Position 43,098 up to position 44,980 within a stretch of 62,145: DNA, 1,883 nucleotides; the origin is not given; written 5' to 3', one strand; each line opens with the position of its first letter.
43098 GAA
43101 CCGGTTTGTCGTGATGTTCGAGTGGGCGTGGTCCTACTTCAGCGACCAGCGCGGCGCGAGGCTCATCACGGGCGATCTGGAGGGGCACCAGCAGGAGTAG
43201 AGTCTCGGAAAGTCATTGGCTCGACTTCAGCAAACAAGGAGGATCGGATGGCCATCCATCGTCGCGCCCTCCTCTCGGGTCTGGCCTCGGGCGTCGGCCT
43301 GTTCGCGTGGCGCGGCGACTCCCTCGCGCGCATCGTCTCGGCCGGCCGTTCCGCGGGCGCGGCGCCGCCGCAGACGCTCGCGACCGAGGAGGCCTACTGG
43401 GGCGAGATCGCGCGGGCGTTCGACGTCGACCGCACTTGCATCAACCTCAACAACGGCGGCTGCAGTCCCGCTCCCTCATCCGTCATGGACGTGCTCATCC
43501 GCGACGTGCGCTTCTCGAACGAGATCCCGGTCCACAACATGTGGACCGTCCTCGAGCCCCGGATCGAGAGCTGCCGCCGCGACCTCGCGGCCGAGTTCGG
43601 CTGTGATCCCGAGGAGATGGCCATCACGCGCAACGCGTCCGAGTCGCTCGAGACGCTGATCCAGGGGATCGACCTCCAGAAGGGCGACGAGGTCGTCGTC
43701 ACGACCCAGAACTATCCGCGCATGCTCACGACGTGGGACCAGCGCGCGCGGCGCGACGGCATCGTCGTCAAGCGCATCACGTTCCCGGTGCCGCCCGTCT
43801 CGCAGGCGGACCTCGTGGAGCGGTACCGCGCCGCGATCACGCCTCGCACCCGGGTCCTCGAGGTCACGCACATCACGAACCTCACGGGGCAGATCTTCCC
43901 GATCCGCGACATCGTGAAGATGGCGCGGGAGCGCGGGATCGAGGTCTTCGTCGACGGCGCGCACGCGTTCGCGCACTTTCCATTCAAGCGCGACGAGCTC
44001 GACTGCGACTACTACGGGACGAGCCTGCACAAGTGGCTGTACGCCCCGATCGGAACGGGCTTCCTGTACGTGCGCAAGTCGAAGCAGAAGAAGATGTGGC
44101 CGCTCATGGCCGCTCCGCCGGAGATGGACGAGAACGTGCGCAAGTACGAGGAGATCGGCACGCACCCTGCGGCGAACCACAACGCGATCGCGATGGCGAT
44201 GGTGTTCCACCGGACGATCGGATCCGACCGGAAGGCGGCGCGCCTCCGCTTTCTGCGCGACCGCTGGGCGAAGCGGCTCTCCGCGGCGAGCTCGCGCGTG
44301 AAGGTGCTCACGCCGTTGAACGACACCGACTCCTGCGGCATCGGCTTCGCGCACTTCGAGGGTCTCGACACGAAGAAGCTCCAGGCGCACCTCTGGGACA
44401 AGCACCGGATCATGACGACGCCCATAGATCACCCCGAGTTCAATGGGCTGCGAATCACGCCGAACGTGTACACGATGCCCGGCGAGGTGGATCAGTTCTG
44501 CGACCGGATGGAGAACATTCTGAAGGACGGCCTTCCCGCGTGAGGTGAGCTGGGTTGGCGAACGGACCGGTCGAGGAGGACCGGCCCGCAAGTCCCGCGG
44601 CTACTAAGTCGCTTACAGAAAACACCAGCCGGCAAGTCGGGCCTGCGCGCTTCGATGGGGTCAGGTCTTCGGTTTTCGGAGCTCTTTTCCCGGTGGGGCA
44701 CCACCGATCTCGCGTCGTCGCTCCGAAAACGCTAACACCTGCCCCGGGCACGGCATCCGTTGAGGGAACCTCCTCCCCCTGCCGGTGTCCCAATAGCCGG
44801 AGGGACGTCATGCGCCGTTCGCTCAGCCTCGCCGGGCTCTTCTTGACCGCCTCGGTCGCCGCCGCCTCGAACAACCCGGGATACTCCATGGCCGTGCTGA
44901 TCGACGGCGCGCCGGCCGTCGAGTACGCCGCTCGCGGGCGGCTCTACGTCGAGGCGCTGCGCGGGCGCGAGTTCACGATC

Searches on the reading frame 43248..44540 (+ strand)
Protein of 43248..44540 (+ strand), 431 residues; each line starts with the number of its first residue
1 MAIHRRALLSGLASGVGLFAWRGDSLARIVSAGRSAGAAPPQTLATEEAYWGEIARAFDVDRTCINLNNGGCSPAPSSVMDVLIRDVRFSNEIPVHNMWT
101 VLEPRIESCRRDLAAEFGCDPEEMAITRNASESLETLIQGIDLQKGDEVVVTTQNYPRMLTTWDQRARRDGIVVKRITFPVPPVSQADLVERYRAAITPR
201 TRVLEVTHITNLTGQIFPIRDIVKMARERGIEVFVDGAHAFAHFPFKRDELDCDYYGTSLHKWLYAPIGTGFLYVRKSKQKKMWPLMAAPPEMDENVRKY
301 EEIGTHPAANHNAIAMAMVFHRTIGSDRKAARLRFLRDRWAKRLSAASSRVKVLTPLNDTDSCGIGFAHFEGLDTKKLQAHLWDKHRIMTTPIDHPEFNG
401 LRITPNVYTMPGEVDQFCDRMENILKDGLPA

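Call 56: find_homologous_proteins(query=window:43248-44540:+, max_evalue=1e-60)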
Query seq(431 aa) (431 aa): 7998 proteins with E <= 1e-60 among 8000 candidates; the best 120 are listed.
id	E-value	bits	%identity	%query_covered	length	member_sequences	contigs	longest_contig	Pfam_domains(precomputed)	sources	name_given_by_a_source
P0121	4.9e-275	930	90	100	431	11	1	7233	PF00155.28,PF00266.26,PF01053.27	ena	-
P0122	1.7e-273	925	91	100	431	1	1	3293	PF00155.28,PF00266.26,PF01053.27,PF01041.24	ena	-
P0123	2.4e-273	924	90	100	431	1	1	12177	PF00155.28,PF00266.26,PF01053.27,PF01041.24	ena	-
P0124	8.7e-273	922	90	100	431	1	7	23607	PF00155.28,PF00266.26,PF01053.27,PF01041.24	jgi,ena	-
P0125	8.7e-273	922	90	100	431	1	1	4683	PF00155.28,PF00266.26,PF01053.27,PF01041.24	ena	-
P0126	1.7e-272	922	90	100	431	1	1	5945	PF00155.28,PF00266.26,PF01053.27,PF01041.24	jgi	-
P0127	3.1e-272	921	90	100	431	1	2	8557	PF00155.28,PF00266.26,PF01053.27,PF01041.24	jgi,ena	-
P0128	3.2e-272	921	90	100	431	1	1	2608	PF00155.28,PF00266.26,PF01053.27,PF01041.24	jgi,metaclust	metaclust:\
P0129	8.2e-272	919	90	100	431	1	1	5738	PF00155.28,PF00266.26,PF01053.27,PF01041.24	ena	-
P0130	1.5e-271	918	90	100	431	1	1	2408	PF00155.28,PF00266.26,PF01053.27,PF01041.24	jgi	-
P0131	1.5e-271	918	90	100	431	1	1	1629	PF00155.28,PF00266.26,PF01053.27,PF01041.24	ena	-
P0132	5.7e-271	916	90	100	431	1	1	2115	PF00155.28,PF00266.26,PF01053.27,PF01041.24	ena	-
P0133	1.3e-270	915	90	100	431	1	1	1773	PF00155.28,PF00266.26,PF01212.28,PF01053.27,PF01041.24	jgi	-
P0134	3.4e-270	914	90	100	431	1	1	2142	PF00155.28,PF00266.26,PF01212.28,PF01053.27,PF01041.24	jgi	-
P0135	1.2e-269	912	89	100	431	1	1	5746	PF00155.28,PF00266.26,PF01212.28,PF01053.27,PF01041.24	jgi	-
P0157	8.8e-229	777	76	100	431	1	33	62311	PF00155.28,PF00266.26,PF01053.27,PF01041.24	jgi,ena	jgi:selenocysteine lyase/cysteine desulfurase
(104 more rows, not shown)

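Call 57: find_encoding_contigs(protein=P0124, flank=10000, max_places=7)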
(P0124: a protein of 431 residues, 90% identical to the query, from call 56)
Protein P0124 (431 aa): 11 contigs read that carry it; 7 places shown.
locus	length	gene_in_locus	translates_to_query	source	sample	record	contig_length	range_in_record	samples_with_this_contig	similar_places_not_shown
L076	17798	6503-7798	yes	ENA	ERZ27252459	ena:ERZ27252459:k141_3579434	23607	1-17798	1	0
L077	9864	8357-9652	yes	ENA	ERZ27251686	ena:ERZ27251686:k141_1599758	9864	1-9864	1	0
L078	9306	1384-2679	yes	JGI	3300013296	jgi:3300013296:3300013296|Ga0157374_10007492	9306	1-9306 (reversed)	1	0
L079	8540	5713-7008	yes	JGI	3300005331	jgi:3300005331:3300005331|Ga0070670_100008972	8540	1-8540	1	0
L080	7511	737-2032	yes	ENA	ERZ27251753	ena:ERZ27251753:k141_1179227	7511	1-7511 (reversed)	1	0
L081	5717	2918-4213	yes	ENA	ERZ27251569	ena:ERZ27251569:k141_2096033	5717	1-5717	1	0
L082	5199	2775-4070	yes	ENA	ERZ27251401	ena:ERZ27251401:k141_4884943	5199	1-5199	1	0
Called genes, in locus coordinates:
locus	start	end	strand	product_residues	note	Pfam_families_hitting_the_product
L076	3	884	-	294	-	?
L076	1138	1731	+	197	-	PF10604:Polyketide_cyc2, PF03364:Polyketide_cyc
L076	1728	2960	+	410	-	PF08240:ADH_N, PF00107:ADH_zinc_N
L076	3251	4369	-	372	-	PF13424:TPR_12 (faint), PF14938:SNAP (weak)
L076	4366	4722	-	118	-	-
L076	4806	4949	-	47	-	-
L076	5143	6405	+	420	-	PF01262:AlaDh_PNT_C (faint), PF01266:DAO (weak), PF01494:FAD_binding_3 (faint), PF03486:HI0933_like (faint), PF07992:Pyr_redox_2, PF13450:NAD_binding_8 (weak), PF00070:Pyr_redox (weak), PF22366:NDH2_C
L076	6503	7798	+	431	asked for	PF00266:Aminotran_5, PF01041:DegT_DnrJ_EryC1 (weak), PF00155:Aminotran_1_2, PF01053:Cys_Met_Meta_PP (weak)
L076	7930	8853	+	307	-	-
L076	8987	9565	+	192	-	PF04542:Sigma70_r2, PF08281:Sigma70_r4_2, PF04545:Sigma70_r4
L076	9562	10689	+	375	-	-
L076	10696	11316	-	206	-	PF00107:ADH_zinc_N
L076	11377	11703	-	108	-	PF08240:ADH_N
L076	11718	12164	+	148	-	PF06127:Mpo1-like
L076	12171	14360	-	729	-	PF00395:SLH (faint)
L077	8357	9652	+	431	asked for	PF00266:Aminotran_5, PF01041:DegT_DnrJ_EryC1 (weak), PF00155:Aminotran_1_2, PF01053:Cys_Met_Meta_PP (weak)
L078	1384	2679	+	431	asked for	PF00266:Aminotran_5, PF01041:DegT_DnrJ_EryC1 (weak), PF00155:Aminotran_1_2, PF01053:Cys_Met_Meta_PP (weak)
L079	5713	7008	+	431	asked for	PF00266:Aminotran_5, PF01041:DegT_DnrJ_EryC1 (weak), PF00155:Aminotran_1_2, PF01053:Cys_Met_Meta_PP (weak)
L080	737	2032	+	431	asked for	PF00266:Aminotran_5, PF01041:DegT_DnrJ_EryC1 (weak), PF00155:Aminotran_1_2, PF01053:Cys_Met_Meta_PP (weak)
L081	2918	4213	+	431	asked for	PF00266:Aminotran_5, PF01041:DegT_DnrJ_EryC1 (weak), PF00155:Aminotran_1_2, PF01053:Cys_Met_Meta_PP (weak)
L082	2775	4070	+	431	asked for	PF00266:Aminotran_5, PF01041:DegT_DnrJ_EryC1 (weak), PF00155:Aminotran_1_2, PF01053:Cys_Met_Meta_PP (weak)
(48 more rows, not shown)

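Call 58: find_encoding_contigs(protein=P0157, flank=10000, max_places=8)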
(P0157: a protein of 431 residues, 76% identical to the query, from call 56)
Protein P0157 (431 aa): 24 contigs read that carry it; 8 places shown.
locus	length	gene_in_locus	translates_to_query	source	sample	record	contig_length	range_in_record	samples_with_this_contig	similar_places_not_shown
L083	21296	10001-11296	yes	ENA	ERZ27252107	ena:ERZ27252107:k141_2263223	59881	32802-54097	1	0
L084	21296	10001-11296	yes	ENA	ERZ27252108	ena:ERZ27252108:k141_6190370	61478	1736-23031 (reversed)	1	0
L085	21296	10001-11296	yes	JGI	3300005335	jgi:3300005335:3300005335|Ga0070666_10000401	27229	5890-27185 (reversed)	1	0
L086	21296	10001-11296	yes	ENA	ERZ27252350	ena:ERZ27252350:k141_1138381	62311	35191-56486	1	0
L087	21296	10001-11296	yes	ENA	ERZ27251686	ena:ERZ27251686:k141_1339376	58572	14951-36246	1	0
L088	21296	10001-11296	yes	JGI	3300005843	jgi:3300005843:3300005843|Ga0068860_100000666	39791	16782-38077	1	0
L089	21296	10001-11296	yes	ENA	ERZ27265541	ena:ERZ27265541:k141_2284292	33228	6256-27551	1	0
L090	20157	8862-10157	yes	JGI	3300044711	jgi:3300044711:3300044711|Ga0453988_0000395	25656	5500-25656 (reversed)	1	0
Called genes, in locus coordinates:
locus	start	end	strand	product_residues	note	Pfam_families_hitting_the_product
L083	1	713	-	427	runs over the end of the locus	PF00994:MoCF_biosynth, PF18146:CinA_KH, PF02464:CinA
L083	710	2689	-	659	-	PF00005:ABC_tran, PF02463:SMC_N (faint), PF13555:AAA_29 (faint), PF13304:AAA_21 (faint), PF13401:AAA_22 (faint), PF12848:ABC_tran_Xtn, PF00005:ABC_tran, PF16326:ABC_tran_CTD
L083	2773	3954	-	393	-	PF13506:Glyco_transf_21, PF13641:Glyco_tranf_2_3, PF00535:Glycos_transf_2, PF10111:Glyco_tranf_2_2 (faint)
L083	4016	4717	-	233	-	PF13432:TPR_16, PF14559:TPR_19 (weak), PF13174:TPR_6 (weak)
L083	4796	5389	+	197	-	PF08712:Nfu_N, PF01106:NifU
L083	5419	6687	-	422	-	PF18130:ATPgrasp_N, PF01071:GARS_A (weak), PF13535:ATP-grasp_4, PF18603:LAL_C2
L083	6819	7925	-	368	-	PF14938:SNAP, PF13424:TPR_12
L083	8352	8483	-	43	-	-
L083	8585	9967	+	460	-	PF00070:Pyr_redox (faint), PF07992:Pyr_redox_2, PF22366:NDH2_C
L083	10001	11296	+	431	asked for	PF00155:Aminotran_1_2 (weak), PF00266:Aminotran_5, PF01041:DegT_DnrJ_EryC1 (weak), PF01053:Cys_Met_Meta_PP (faint)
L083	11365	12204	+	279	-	PF25534:DUF7918 (weak)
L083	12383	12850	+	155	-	PF04542:Sigma70_r2, PF08281:Sigma70_r4_2, PF04545:Sigma70_r4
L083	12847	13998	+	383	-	PF13490:zf-HC2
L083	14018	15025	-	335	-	PF08240:ADH_N, PF00107:ADH_zinc_N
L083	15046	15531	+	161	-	PF06127:Mpo1-like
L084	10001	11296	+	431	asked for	PF00155:Aminotran_1_2 (weak), PF00266:Aminotran_5, PF01041:DegT_DnrJ_EryC1 (weak), PF01053:Cys_Met_Meta_PP (faint)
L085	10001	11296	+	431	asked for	PF00155:Aminotran_1_2 (weak), PF00266:Aminotran_5, PF01041:DegT_DnrJ_EryC1 (weak), PF01053:Cys_Met_Meta_PP (faint)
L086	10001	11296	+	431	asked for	PF00155:Aminotran_1_2 (weak), PF00266:Aminotran_5, PF01041:DegT_DnrJ_EryC1 (weak), PF01053:Cys_Met_Meta_PP (faint)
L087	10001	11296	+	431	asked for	PF00155:Aminotran_1_2 (weak), PF00266:Aminotran_5, PF01041:DegT_DnrJ_EryC1 (weak), PF01053:Cys_Met_Meta_PP (faint)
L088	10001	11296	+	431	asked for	PF00155:Aminotran_1_2 (weak), PF00266:Aminotran_5, PF01041:DegT_DnrJ_EryC1 (weak), PF01053:Cys_Met_Meta_PP (faint)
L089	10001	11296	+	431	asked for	PF00155:Aminotran_1_2 (weak), PF00266:Aminotran_5, PF01041:DegT_DnrJ_EryC1 (weak), PF01053:Cys_Met_Meta_PP (faint)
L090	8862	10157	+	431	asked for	PF00155:Aminotran_1_2 (weak), PF00266:Aminotran_5, PF01041:DegT_DnrJ_EryC1 (weak), PF01053:Cys_Met_Meta_PP (faint)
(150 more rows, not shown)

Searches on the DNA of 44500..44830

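Call 8: search_rna_families(source=window, start=44500, end=44830, threshold=evalue, max_evalue=10, show_alignments=3)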
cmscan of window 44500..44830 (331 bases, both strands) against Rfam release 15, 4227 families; matches with E-value up to 10: 1.
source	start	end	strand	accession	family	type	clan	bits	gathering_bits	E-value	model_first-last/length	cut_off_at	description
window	44650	44755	+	RF00922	mir-673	Gene; miRNA;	-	17.5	100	1.4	1-83/83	no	mir-673 microRNA precursor family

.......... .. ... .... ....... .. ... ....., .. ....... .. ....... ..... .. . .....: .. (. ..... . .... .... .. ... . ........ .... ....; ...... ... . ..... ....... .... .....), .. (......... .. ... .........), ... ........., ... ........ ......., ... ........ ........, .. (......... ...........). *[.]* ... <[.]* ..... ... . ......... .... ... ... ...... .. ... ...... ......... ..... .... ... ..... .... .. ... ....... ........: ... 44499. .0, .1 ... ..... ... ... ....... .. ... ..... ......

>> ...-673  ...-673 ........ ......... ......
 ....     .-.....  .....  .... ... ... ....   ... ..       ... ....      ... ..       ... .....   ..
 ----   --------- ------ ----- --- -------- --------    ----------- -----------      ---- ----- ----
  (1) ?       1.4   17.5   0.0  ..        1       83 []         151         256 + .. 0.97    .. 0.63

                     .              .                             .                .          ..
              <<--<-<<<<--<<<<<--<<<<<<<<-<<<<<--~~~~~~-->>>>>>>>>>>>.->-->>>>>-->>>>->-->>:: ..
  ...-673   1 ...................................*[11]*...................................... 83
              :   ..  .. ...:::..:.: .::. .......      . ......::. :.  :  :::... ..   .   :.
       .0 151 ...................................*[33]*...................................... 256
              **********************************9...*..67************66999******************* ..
